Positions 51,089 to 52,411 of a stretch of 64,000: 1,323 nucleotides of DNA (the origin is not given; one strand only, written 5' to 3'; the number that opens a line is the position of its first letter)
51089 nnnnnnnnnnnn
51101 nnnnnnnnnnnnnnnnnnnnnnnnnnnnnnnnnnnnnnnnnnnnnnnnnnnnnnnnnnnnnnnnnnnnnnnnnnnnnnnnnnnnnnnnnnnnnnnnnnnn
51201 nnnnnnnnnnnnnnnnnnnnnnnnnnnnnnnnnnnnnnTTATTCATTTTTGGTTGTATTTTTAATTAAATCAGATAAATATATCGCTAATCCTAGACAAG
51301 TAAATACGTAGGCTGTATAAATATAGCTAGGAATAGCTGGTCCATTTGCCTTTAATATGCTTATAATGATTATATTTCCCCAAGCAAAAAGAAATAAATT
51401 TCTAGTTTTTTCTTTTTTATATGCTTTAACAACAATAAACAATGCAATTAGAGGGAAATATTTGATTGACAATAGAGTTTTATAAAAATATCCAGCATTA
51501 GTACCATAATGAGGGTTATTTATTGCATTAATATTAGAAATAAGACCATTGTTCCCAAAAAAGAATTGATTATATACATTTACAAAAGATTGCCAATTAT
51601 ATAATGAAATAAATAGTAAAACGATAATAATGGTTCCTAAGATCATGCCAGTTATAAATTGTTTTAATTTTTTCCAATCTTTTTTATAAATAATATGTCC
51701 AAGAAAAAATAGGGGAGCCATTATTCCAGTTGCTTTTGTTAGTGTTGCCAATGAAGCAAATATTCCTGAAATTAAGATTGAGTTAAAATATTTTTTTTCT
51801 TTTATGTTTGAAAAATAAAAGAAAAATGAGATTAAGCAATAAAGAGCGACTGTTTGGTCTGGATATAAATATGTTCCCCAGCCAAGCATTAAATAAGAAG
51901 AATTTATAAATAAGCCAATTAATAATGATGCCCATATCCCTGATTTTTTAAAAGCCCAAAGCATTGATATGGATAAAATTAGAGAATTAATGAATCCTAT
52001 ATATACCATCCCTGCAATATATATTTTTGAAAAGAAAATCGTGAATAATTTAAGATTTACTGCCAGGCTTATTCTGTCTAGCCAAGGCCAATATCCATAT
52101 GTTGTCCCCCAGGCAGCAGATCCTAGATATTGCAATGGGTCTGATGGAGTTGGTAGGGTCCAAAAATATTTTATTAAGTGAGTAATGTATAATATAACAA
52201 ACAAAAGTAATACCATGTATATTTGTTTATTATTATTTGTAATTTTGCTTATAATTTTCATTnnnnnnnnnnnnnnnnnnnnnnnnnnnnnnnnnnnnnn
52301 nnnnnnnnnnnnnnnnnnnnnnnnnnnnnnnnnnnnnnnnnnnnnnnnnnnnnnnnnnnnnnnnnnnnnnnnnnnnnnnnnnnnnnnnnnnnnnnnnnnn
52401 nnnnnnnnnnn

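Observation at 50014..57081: Second lipid-linked glycosylation route: ArnC/GtrB-like Und-P-sugar synthase plus a GT-C glycosyltransferase (possibly split into a TM core and a periplasmic partner)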

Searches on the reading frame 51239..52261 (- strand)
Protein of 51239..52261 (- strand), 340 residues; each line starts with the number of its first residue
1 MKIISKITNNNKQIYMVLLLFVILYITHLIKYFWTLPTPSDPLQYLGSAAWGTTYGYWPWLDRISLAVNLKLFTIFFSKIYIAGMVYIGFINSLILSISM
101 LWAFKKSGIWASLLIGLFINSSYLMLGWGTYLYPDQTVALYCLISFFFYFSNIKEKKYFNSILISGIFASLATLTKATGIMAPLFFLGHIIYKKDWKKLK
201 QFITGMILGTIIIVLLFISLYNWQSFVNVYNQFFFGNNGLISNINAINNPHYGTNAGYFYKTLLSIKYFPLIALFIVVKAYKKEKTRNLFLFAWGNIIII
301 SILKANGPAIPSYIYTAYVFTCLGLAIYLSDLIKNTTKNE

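Call 4: search_protein_families(library=pfam, proteins=[window:51239-52261:-], max_evalue=0.1)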
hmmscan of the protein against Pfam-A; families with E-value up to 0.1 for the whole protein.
window:51239-52261:- (340 aa): 2 families
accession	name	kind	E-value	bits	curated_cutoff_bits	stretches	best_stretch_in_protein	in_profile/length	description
PF09594.16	GT87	-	3.3e-05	24.2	25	1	143-233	83-162/237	Glycosyltransferase family 87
PF13231.12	PMT_2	-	0.00088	20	26.1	1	84-216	23-154/160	Dolichyl-phosphate-mannose-protein mannosyltransferase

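Call 5: search_protein_families(library=ncbifam, proteins=[window:51239-52261:-], max_evalue=0.1)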
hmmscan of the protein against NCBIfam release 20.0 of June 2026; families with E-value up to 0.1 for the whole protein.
window:51239-52261:- (340 aa): 0 families

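Call 7: find_homologous_proteins(query=window:51239-52261:-)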
Query window:51239-52261:- (340 aa): 13 proteins with E <= 0.001 among 3892 candidates.
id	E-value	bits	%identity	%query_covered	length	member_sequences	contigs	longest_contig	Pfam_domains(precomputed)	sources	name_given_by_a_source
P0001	1.0e-216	737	100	100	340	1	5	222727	-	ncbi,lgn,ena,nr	ncbi:hypothetical protein ISS06_01990 [Patescibacteria group bacterium]|nr:hypothetical protein [Pat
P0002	1.4e-131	457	64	98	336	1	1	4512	PF13231.13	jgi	jgi:4-amino-4-deoxy-L-arabinose transferase-like glycosyltransferase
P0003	2.7e-95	338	52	95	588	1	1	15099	PF13231.13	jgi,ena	-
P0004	1.4e-91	326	51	93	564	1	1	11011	-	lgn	-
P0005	1.8e-80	289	49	92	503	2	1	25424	-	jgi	jgi:hypothetical protein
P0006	8.6e-75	271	44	96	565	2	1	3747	-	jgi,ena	-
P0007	7.1e-71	258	45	94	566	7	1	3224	-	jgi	-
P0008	2.2e-70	256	44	93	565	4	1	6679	-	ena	-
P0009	4.2e-70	255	43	96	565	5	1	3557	-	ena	-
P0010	3.9e-65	239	45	85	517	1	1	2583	-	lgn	-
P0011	7.4e-64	235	51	64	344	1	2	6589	-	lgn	-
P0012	6.2e-58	215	39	95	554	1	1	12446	-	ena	-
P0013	3.8e-31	127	49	36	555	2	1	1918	-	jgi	jgi:hypothetical protein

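Call 13: find_encoding_contigs(protein=P0003, flank=10000, max_places=3)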
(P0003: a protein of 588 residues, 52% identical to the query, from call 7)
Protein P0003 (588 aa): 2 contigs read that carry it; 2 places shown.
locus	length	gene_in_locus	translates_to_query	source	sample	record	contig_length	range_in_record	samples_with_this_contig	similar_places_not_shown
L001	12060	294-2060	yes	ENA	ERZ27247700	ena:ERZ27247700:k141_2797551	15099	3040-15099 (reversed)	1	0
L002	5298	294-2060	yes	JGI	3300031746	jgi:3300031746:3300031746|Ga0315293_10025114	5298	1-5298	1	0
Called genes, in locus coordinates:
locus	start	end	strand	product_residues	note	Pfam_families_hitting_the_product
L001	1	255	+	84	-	?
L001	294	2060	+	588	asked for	PF13231:PMT_2 (weak)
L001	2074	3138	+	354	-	PF00535:Glycos_transf_2, PF10111:Glyco_tranf_2_2 (weak), PF13641:Glyco_tranf_2_3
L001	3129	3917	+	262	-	PF01209:Ubie_methyltran, PF08003:Methyltransf_9, PF13489:Methyltransf_23, PF06325:PrmA, PF13847:Methyltransf_31, PF08241:Methyltransf_11, PF08242:Methyltransf_12, PF13649:Methyltransf_25, +1 more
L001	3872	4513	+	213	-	PF02397:Bac_transf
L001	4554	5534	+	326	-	PF00676:E1_dh, PF13292:DXP_synthase_N (weak)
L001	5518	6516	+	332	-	PF02779:Transket_pyr, PF02780:Transketolase_C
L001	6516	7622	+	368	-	PF00155:Aminotran_1_2, PF01041:DegT_DnrJ_EryC1, PF00266:Aminotran_5 (weak), PF01212:Beta_elim_lyase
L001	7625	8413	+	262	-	PF01209:Ubie_methyltran, PF13489:Methyltransf_23, PF07021:MetW, PF13649:Methyltransf_25, PF13847:Methyltransf_31, PF08241:Methyltransf_11, PF08242:Methyltransf_12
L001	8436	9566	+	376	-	PF01073:3Beta_HSD, PF01370:Epimerase, PF02719:Polysacc_synt_2, PF04321:RmlD_sub_bind, PF07993:NAD_binding_4 (faint), PF16363:GDP_Man_Dehyd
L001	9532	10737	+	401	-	PF04932:Wzy_C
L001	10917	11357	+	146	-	PF22381:Staph_reg_Sar_Rot, PF01047:MarR, PF12802:MarR_2, PF13463:HTH_27, PF13601:HTH_34 (weak), PF01325:Fe_dep_repress (faint)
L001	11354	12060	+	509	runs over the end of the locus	PF02321:OEP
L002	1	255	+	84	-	?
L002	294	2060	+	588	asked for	PF13231:PMT_2 (weak)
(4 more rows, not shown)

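Call 14: find_encoding_contigs(protein=P0005, flank=10000, max_places=3)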
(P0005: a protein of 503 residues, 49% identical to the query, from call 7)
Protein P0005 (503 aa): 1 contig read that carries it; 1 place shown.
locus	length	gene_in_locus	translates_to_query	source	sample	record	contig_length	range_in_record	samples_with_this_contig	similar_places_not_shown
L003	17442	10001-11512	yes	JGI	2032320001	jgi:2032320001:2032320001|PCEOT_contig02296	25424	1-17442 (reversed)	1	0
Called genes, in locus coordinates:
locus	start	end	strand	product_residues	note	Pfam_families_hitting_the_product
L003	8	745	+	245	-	PF13428:TPR_14 (faint)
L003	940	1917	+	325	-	PF02706:Wzz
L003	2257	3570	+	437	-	PF03446:NAD_binding_2 (faint), PF03721:UDPG_MGDP_dh_N, PF00984:UDPG_MGDP_dh, PF03720:UDPG_MGDP_dh_C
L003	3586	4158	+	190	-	PF25084:LbH_EIF2B, PF00132:Hexapep, PF25087:GMPPB_C (weak), PF14602:Hexapep_2 (weak), PF00132:Hexapep (weak)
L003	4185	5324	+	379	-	PF01041:DegT_DnrJ_EryC1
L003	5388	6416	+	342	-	PF01408:GFO_IDH_MocA, PF22725:GFO_IDH_MocA_C3, PF02894:GFO_IDH_MocA_C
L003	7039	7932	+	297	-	PF01943:Polysacc_synt (weak), PF13440:Polysacc_synt_3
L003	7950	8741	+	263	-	PF13489:Methyltransf_23, PF08241:Methyltransf_11, PF08242:Methyltransf_12, PF13649:Methyltransf_25, PF13847:Methyltransf_31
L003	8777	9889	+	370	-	PF02350:Epimerase_2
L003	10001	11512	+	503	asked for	-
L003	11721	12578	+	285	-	PF00535:Glycos_transf_2, PF10111:Glyco_tranf_2_2, PF13641:Glyco_tranf_2_3 (weak)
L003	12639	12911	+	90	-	-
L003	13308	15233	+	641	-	PF13522:GATase_6, PF13537:GATase_7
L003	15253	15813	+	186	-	PF25087:GMPPB_C (faint), PF00132:Hexapep, PF14602:Hexapep_2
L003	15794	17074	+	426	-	PF01943:Polysacc_synt, PF13440:Polysacc_synt_3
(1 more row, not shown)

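Call 15: find_encoding_contigs(protein=P0002, flank=10000, max_places=3)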
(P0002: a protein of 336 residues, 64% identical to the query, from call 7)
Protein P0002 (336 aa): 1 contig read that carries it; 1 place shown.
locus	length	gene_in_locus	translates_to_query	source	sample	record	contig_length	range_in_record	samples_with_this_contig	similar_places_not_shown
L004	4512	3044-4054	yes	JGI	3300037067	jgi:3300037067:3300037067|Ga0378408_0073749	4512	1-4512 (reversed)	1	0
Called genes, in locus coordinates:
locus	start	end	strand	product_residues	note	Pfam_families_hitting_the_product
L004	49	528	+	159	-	PF13489:Methyltransf_23, PF13847:Methyltransf_31, PF08241:Methyltransf_11, PF08242:Methyltransf_12, PF13649:Methyltransf_25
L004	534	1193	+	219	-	PF02353:CMAS (weak), PF08003:Methyltransf_9 (weak), PF05175:MTS (weak), PF13489:Methyltransf_23, PF13847:Methyltransf_31, PF08241:Methyltransf_11, PF08242:Methyltransf_12, PF13649:Methyltransf_25, +1 more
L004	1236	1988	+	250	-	PF05219:DREV (weak), PF00398:RrnaAD (weak), PF01209:Ubie_methyltran, PF13489:Methyltransf_23, PF13649:Methyltransf_25, PF13847:Methyltransf_31, PF08241:Methyltransf_11, PF08242:Methyltransf_12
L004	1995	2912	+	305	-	PF03706:LPG_synthase_TM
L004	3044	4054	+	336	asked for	PF13231:PMT_2 (weak)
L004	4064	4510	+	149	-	?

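Call 19: find_homologous_proteins(query=A1, max_evalue=0.001)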
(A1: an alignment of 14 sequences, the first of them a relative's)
Query A1 (14 sequences) (588 aa, profile of the alignment): 25 proteins with E <= 0.001 among 8000 candidates.
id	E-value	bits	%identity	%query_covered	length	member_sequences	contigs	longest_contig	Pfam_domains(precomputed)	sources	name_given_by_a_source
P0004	1.1e-241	822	45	92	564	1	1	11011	-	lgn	-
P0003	2.9e-241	820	100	100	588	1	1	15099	PF13231.13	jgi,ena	-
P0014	1.6e-238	811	51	92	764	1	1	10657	-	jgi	jgi:hypothetical protein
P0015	6.4e-232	789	46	97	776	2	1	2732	-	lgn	-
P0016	5.6e-230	783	51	95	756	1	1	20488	-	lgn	-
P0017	1.1e-221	756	46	99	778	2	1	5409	-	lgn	-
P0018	1.4e-221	755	47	96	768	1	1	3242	-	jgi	jgi:hypothetical protein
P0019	1.6e-209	715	49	99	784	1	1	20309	-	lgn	-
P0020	6.2e-206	704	48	94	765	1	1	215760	-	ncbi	-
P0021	1.8e-203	695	48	97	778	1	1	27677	-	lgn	-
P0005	6.4e-202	690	44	77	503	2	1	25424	-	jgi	jgi:hypothetical protein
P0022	2.3e-186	639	39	100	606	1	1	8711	-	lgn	-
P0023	9.4e-186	637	43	93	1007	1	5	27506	PF13385.14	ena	-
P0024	3.9e-181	622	44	94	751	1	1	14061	-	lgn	-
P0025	4.8e-180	618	42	94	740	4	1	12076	-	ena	-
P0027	7.2e-175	601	39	95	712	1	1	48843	-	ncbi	ncbi:ArnT family glycosyltransferase [Candidatus Latescibacterota bacterium]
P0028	2.3e-156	540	37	93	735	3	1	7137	PF13231.13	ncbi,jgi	jgi:hypothetical protein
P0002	5.0e-156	539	54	53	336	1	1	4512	PF13231.13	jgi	jgi:4-amino-4-deoxy-L-arabinose transferase-like glycosyltransferase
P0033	5.0e-64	235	26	88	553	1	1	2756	PF13231.13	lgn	-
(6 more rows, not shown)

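Call 23: find_encoding_contigs(protein=P0020, flank=10000, max_places=1)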
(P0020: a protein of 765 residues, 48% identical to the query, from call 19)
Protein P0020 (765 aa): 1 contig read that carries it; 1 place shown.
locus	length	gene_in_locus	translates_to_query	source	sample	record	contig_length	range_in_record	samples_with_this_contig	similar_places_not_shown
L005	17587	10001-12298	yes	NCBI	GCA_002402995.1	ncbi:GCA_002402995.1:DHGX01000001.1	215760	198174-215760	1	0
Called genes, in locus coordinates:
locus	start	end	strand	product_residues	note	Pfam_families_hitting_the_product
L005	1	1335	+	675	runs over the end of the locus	PF13522:GATase_6, PF13537:GATase_7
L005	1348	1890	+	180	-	PF05148:Methyltransf_8 (weak), PF13489:Methyltransf_23, PF01209:Ubie_methyltran, PF08241:Methyltransf_11, PF08242:Methyltransf_12 (weak), PF13649:Methyltransf_25, PF13847:Methyltransf_31 (weak)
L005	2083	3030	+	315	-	PF00535:Glycos_transf_2, PF13641:Glyco_tranf_2_3 (faint)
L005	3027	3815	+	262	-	-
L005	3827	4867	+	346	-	PF13480:Acetyltransf_6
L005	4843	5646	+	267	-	PF01209:Ubie_methyltran, PF02353:CMAS, PF13489:Methyltransf_23, PF05175:MTS, PF13649:Methyltransf_25, PF13847:Methyltransf_31, PF08241:Methyltransf_11, PF08242:Methyltransf_12, +2 more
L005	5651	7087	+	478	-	PF04230:PS_pyruv_trans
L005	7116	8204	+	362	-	-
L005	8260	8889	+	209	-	PF13489:Methyltransf_23, PF07021:MetW, PF13649:Methyltransf_25, PF13847:Methyltransf_31, PF08241:Methyltransf_11, PF08242:Methyltransf_12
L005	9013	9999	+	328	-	PF00535:Glycos_transf_2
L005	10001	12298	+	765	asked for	-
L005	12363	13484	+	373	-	PF13439:Glyco_transf_4, PF00534:Glycos_transf_1, PF13692:Glyco_trans_1_4, PF26337:Gtf3_C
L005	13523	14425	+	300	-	-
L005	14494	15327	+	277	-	PF13489:Methyltransf_23, PF13847:Methyltransf_31 (weak), PF08241:Methyltransf_11, PF08242:Methyltransf_12, PF13649:Methyltransf_25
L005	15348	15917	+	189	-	PF13489:Methyltransf_23, PF08241:Methyltransf_11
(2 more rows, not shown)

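Call 24: find_encoding_contigs(protein=P0027, flank=10000, max_places=1)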
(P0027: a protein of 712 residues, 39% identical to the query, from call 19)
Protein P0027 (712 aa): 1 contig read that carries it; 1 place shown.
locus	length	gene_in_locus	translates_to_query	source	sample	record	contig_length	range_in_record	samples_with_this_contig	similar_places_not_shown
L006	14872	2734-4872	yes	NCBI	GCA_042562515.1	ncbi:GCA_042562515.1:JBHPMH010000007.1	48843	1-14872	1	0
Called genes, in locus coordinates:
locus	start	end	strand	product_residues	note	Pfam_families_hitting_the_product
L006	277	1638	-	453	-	PF13701:DDE_Tnp_1_4, PF01609:DDE_Tnp_1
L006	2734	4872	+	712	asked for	-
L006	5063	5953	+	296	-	-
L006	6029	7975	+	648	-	PF13522:GATase_6, PF13537:GATase_7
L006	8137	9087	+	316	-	PF13489:Methyltransf_23, PF13847:Methyltransf_31, PF08241:Methyltransf_11, PF08242:Methyltransf_12, PF13649:Methyltransf_25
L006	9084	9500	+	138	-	PF13669:Glyoxalase_4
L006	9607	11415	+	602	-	-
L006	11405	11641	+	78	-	-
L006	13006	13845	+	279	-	-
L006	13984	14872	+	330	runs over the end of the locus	PF00106:adh_short (weak), PF04321:RmlD_sub_bind, PF01073:3Beta_HSD, PF01370:Epimerase, PF02719:Polysacc_synt_2, PF13460:NAD_binding_10, PF16363:GDP_Man_Dehyd, PF07993:NAD_binding_4, +1 more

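Call 25: find_encoding_contigs(protein=P0016, flank=10000, max_places=1)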
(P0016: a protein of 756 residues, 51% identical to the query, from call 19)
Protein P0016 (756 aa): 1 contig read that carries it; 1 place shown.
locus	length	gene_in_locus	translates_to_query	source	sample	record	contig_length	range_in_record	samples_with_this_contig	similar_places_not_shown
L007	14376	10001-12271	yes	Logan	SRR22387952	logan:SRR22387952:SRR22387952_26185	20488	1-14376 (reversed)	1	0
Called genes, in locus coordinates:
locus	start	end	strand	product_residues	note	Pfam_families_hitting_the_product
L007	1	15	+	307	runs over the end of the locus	PF05175:MTS (weak), PF13847:Methyltransf_31 (weak), PF08241:Methyltransf_11, PF08242:Methyltransf_12 (weak), PF13649:Methyltransf_25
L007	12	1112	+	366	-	PF01209:Ubie_methyltran (weak), PF08003:Methyltransf_9, PF13489:Methyltransf_23, PF08241:Methyltransf_11, PF08242:Methyltransf_12, PF13649:Methyltransf_25, PF13847:Methyltransf_31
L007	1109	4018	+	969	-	PF01467:CTP_transf_like, PF01326:PPDK_N (weak), PF00391:PEP-utilizers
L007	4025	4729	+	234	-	PF07722:Peptidase_C26, PF00117:GATase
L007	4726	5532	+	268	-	PF00483:NTP_transferase, PF01128:IspD (weak), PF12804:NTP_transf_3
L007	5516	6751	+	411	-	PF04464:Glyphos_transf (weak)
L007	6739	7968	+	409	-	-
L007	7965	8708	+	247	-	PF13489:Methyltransf_23, PF07021:MetW (weak), PF08241:Methyltransf_11, PF08242:Methyltransf_12, PF13649:Methyltransf_25, PF13847:Methyltransf_31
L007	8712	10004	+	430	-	PF01554:MatE (faint), PF01943:Polysacc_synt, PF13440:Polysacc_synt_3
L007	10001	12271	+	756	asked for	-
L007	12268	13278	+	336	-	PF13506:Glyco_transf_21, PF13641:Glyco_tranf_2_3, PF00535:Glycos_transf_2, PF10111:Glyco_tranf_2_2 (faint)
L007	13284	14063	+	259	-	PF01209:Ubie_methyltran, PF03848:TehB, PF05175:MTS, PF13489:Methyltransf_23, PF13847:Methyltransf_31, PF08241:Methyltransf_11, PF08242:Methyltransf_12, PF13649:Methyltransf_25, +7 more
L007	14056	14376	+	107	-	?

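Call 27: search_protein_representatives(alignment_id=A1)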
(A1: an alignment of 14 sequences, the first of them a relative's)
Query: 14 sequences, 568 profile positions. Proteins with E-value up to 0.001 (for the whole library): 166; up to 1e-10: 115; up to 1e-30: 81. The best 150 are listed.
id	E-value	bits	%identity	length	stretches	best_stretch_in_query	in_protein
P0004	3.5e-242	821.5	-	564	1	12-566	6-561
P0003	9.3e-242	820.1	-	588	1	3-567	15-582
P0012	8.7e-224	760.8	-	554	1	3-566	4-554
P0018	4.4e-222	755.1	-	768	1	9-567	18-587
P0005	2.0e-202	690.2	-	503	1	21-516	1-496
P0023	3.0e-186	636.8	-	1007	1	6-566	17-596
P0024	1.2e-181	621.6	-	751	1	6-564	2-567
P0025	1.5e-180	618.0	-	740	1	4-565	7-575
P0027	2.3e-175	600.9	-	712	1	23-560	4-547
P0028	7.4e-157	539.8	-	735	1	22-566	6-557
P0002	1.6e-156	538.7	-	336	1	9-332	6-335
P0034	1.2e-149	516.0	-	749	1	6-566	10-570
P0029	2.5e-147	508.3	-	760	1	11-566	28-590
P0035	1.2e-144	499.5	-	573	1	6-546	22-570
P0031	4.0e-136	471.3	-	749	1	17-566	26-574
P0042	2.5e-120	419.2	-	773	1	9-556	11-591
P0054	5.9e-95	335.4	-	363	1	6-334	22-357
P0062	2.3e-81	290.5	-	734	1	11-566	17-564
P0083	8.8e-51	189.6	-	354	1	348-566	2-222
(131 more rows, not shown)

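Call 30: search_protein_families(library=pfam, alignment_id=A3, max_evalue=0.01)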
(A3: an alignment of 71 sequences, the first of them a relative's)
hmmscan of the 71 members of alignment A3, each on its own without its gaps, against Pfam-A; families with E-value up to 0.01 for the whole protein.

A. member 1, P0003 (588 aa): 1 family
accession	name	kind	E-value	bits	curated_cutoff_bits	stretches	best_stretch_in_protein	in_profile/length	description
PF13231.12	PMT_2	-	7.5e-06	26.7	26.1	1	83-229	11-154/160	Dolichyl-phosphate-mannose-protein mannosyltransferase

B. families by the number of members that match (of 71 scanned): 4 families
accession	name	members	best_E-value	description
PF13231.12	PMT_2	14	1.6e-12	Dolichyl-phosphate-mannose-protein mannosyltransferase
PF02366.24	PMT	2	1.9e-09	Dolichyl-phosphate-mannose-protein mannosyltransferase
PF09594.16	GT87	2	4.3e-08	Glycosyltransferase family 87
PF11915.13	DUF3433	1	0.0032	Protein of unknown function (DUF3433)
